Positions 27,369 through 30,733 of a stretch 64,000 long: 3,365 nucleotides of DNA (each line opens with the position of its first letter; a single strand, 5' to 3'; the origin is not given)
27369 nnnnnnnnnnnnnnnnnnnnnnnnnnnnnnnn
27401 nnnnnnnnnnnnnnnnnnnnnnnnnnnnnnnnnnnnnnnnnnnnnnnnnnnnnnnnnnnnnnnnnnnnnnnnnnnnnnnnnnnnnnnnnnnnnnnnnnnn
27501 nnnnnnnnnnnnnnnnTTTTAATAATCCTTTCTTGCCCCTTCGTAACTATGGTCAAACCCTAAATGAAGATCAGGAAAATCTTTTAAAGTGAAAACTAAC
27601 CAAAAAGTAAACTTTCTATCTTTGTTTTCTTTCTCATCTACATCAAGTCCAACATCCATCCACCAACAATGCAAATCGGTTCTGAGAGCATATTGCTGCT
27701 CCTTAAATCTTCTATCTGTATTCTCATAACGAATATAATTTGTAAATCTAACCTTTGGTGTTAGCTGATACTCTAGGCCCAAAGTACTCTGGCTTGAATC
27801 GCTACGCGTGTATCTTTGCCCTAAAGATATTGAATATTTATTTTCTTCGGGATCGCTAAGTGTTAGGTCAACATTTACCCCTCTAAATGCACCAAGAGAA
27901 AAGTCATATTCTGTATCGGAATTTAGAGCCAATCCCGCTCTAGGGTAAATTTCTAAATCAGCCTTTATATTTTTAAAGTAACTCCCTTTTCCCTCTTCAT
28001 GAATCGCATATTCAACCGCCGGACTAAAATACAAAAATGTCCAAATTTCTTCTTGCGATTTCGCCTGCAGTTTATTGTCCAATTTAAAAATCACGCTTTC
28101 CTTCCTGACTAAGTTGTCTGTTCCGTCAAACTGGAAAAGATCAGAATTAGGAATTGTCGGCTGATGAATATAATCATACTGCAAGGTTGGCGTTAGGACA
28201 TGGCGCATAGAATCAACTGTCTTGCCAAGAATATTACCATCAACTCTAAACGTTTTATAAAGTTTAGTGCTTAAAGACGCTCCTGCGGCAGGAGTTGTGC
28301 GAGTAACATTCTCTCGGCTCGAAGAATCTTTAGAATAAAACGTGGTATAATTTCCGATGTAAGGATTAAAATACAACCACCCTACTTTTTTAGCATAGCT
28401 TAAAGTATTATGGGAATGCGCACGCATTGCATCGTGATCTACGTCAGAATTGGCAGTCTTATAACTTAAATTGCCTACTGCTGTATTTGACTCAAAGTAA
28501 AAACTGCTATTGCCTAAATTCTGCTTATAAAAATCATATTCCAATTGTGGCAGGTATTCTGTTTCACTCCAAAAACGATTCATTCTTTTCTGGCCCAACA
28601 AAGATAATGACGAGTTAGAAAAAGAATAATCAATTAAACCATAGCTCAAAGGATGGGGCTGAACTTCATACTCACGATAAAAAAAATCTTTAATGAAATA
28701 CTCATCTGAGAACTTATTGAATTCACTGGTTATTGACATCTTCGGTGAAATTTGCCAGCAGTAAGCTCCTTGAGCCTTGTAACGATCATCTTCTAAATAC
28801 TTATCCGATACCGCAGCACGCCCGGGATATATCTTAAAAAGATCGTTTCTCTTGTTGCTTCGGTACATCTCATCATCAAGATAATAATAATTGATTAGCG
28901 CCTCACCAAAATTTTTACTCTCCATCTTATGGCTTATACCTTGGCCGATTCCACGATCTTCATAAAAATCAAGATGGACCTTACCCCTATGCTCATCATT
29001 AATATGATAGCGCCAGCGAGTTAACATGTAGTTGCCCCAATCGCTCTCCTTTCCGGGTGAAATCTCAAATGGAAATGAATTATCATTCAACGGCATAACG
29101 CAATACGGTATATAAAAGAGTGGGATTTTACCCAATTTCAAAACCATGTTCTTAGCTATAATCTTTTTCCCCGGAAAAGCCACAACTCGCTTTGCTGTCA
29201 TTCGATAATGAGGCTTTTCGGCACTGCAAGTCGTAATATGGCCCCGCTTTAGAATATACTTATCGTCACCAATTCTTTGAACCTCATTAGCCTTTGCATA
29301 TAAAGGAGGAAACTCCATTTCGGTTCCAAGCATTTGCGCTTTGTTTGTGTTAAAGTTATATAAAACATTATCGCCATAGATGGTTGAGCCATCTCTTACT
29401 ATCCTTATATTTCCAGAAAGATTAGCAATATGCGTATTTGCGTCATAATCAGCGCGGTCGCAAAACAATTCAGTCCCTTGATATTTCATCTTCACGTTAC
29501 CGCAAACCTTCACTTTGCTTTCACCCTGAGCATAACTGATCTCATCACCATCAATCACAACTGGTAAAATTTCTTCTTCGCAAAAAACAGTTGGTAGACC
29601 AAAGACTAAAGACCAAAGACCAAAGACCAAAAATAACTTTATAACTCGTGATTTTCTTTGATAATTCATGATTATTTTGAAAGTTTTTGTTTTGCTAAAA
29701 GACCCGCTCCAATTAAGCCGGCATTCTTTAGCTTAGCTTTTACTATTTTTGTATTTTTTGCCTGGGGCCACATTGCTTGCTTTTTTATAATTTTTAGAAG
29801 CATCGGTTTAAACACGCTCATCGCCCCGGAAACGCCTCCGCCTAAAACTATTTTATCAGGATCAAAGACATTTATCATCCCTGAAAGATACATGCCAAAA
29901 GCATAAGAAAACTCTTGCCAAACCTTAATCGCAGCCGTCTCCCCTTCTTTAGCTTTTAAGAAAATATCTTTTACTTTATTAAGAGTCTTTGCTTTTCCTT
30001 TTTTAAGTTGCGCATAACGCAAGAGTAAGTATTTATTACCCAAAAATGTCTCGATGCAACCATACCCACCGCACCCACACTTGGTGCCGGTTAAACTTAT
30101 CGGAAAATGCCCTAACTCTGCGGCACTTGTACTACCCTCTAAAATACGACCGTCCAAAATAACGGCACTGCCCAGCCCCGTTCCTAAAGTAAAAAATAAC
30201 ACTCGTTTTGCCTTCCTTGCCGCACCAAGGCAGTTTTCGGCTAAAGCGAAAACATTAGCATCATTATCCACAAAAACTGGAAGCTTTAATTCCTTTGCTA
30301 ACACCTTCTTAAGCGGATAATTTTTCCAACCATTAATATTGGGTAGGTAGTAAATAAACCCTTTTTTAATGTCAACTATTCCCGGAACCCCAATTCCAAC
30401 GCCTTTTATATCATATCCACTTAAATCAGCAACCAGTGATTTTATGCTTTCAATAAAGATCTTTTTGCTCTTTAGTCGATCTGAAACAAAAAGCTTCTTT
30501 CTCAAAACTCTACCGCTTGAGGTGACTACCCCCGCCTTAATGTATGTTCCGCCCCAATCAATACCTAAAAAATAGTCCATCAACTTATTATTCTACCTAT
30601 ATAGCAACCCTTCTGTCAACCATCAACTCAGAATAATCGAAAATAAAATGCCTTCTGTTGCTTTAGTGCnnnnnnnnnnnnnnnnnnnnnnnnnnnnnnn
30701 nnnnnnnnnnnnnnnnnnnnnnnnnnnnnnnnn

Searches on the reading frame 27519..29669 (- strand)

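Call 8: search_protein_families(library=pfam, proteins=[window:27519-29669:-], max_evalue=0.00001)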
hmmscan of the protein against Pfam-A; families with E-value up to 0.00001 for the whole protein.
window:27519-29669:- (716 aa): 0 families

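Call 28: search_protein_families(library=pfam, proteins=[window:27519-29669:-], max_evalue=5)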
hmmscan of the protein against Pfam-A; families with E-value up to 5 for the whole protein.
window:27519-29669:- (716 aa): 2 families
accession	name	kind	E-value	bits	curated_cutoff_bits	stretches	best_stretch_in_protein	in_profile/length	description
PF13100.11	OstA_2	-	9.4e-05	22.5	21.2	1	47-112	17-83/158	OstA-like protein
PF03968.19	LptD_N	-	0.00019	22.1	20.4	2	70-109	73-112/113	LptA/(LptD N-terminal domain) LPS transport protein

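Call 61: search_protein_families(library=ncbifam, proteins=[window:27519-29669:-], max_evalue=1e-10)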
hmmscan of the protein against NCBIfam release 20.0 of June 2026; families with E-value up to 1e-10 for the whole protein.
window:27519-29669:- (716 aa): 1 family
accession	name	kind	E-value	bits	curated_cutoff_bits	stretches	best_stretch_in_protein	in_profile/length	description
NF052235.1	CT351_fam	equivalog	2.6e-11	42.7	900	0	86-535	61-483/674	CT351 family outer membrane beta-barrel protein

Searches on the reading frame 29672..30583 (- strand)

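Call 8: search_protein_families(library=pfam, proteins=[window:29672-30583:-], max_evalue=0.00001)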
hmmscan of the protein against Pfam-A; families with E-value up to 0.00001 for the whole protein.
window:29672-30583:- (303 aa): 1 family
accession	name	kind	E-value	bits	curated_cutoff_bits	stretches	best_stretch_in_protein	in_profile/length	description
PF00480.26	ROK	-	1.3e-66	225.6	22.9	1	6-299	2-293/294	ROK family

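Call 61: search_protein_families(library=ncbifam, proteins=[window:29672-30583:-], max_evalue=1e-10)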
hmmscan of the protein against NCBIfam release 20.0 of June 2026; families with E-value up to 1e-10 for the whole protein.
window:29672-30583:- (303 aa): 13 families
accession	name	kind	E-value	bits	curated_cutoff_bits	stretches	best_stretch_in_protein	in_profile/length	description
TIGR00744.1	ROK_glcA_fam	subfamily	6.6e-59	199.7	260.35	1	6-300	1-311/318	ROK family glucokinase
NF007251.0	PRK09698.1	equivalog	1.4e-49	169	253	1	2-302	5-301/304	allose kinase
NF047937.1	TransRegNagC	equivalog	1.8e-44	152.6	650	1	37-301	116-387/399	DNA-binding transcriptional regulator NagC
NF049930.1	TransRegMlc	equivalog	4.5e-41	141.5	530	1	59-301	146-393/405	sugar metabolism global transcriptional regulator Mlc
NF009835.0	PRK13310.1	equivalog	1.4e-38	132.9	380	1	5-296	2-299/303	N-acetylglucosamine kinase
NF003461.0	PRK05082.1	subfamily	5.7e-35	121.1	283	1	6-300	4-289/291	N-acetylmannosamine kinase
NF007108.0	PRK09557.1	equivalog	1.1e-34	120.1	443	1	6-296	4-299/303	fructokinase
NF047821.1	NactlManKinNanK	equivalog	5.8e-34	117.9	450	1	6-298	4-287/288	N-acetylmannosamine kinase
NF042998.1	bglucokin_BglK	equivalog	7.2e-34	117.3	550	1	8-299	6-287/291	beta-glucoside kinase BglK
NF045551.1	GK_Pyrobac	equivalog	1.4e-29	103.3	500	1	5-285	2-267/294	ATP-dependent glucokinase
NF045942.1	PolPhglucPhase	equivalog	7.6e-23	81.5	250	1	6-162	3-156/242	polyphosphate--glucose phosphotransferase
NF009836.0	PRK13311.1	equivalog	6e-19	68.3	551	1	5-230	2-234/256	N-acetyl-D-glucosamine kinase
NF045550.1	FrctkaseScrK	equivalog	1.3e-12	47.8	400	0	2-160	2-157/293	fructokinase ScrK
